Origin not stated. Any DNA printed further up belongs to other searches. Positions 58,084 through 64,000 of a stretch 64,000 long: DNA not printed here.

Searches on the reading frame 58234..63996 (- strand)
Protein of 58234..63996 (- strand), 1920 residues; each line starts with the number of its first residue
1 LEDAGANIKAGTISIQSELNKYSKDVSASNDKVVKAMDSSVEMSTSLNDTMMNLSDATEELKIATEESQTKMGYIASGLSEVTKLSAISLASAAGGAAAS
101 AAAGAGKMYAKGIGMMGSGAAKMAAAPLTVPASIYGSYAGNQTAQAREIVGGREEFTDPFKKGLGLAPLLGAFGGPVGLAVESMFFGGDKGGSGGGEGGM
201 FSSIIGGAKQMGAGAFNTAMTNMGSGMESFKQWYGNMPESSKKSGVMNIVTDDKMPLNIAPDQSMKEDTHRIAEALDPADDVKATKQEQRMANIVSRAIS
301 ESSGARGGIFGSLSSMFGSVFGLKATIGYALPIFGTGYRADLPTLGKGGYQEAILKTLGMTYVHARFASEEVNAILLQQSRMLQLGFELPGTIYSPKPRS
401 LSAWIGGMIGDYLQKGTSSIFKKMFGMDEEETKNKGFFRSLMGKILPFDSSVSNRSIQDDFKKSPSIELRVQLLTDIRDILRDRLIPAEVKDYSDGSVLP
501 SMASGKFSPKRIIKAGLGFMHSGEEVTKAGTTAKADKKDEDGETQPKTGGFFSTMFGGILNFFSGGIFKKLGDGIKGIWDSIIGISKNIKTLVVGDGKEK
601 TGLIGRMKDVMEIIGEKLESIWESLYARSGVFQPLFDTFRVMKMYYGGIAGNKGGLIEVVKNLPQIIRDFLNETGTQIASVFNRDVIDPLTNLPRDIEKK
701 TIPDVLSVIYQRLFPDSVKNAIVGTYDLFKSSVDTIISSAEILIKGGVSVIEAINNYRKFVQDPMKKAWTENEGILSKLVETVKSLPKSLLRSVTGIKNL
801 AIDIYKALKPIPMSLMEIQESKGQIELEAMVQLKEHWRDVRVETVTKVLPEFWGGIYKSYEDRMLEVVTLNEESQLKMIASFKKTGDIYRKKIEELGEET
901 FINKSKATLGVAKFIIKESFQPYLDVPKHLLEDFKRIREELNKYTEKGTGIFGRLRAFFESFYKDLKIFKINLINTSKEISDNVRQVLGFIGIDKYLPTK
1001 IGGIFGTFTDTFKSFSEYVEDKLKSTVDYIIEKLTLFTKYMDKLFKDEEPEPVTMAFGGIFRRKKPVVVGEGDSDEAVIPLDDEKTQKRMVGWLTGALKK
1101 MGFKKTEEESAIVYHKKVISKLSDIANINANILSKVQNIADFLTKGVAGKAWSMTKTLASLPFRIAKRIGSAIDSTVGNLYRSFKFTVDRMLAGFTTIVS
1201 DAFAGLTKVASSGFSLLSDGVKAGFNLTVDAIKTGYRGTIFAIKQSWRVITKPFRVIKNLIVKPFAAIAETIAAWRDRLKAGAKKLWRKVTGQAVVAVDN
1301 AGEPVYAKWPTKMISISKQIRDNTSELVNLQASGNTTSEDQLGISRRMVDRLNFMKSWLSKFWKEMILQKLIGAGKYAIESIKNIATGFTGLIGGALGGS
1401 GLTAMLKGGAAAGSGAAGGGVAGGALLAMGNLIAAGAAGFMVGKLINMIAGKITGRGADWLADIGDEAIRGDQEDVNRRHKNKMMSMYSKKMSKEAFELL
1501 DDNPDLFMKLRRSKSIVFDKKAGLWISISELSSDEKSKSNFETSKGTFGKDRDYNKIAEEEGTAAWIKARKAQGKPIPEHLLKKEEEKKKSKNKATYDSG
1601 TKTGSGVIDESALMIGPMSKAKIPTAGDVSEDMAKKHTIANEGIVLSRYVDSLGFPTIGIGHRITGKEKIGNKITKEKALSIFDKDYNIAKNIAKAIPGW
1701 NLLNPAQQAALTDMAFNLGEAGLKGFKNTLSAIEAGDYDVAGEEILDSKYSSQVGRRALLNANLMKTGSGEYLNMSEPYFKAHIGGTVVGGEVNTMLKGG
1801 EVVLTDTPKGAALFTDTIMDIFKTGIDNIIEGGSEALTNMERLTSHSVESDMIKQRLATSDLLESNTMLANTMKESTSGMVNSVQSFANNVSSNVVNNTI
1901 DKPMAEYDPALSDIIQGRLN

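Call 36: search_protein_families(library=pfam, proteins=[window:58234-63996:-], max_evalue=0.001)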
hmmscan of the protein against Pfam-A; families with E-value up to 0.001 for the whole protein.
window:58234-63996:- (1920 aa): 1 family
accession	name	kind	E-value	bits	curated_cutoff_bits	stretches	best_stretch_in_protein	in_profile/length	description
PF00959.24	Phage_lysozyme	-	4.6e-13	50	22.3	1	1642-1750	4-109/125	Phage lysozyme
